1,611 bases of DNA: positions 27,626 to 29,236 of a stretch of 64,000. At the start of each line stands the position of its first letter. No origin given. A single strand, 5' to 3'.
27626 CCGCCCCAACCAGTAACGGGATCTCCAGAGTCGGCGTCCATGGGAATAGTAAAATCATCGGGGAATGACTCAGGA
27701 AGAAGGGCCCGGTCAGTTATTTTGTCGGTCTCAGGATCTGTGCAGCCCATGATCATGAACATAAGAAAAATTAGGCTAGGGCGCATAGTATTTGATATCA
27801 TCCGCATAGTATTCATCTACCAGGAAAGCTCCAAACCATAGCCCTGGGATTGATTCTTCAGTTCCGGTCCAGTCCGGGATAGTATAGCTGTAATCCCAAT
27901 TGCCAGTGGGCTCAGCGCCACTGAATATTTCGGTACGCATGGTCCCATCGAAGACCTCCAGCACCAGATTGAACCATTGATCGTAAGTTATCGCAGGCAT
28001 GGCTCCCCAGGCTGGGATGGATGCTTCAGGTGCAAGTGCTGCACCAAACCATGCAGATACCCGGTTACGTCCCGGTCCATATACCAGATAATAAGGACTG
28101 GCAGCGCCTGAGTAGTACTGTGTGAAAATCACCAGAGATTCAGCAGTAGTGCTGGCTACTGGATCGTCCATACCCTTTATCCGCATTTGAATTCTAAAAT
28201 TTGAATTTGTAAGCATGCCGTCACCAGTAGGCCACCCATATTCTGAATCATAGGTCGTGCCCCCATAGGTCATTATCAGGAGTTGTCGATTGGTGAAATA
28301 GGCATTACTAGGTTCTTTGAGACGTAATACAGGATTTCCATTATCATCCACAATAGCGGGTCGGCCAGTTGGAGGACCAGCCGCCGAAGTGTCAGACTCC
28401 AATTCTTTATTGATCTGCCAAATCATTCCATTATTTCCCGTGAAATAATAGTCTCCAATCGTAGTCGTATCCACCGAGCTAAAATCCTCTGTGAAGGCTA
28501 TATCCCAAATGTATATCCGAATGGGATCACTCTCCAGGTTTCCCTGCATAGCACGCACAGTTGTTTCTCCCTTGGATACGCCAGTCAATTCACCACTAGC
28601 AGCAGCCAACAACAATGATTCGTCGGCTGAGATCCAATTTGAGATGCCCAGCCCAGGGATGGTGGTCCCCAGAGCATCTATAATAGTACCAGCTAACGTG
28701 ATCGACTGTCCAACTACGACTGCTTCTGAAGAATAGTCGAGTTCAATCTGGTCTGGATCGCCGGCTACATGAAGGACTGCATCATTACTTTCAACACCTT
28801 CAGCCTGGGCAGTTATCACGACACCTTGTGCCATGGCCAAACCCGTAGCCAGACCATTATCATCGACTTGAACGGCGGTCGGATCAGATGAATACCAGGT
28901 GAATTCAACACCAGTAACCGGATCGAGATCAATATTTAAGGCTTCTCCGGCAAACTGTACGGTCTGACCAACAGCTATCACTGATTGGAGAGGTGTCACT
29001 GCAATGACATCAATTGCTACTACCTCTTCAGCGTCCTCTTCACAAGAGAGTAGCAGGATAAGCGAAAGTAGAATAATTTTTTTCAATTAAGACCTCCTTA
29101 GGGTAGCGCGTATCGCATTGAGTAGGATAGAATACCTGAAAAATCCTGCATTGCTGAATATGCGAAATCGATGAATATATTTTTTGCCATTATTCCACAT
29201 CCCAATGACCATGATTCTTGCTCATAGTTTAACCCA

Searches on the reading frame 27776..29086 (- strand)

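Call 68: search_protein_families(library=pfam, proteins=[window:27776-29086:-], max_evalue=0.00001)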
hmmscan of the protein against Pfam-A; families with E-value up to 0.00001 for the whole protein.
window:27776-29086:- (436 aa): 1 family
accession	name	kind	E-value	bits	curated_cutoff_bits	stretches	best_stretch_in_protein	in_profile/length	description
PF02368.24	Big_2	-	1e-08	35.4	22.8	0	27-87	4-61/79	Bacterial Ig-like domain (group 2)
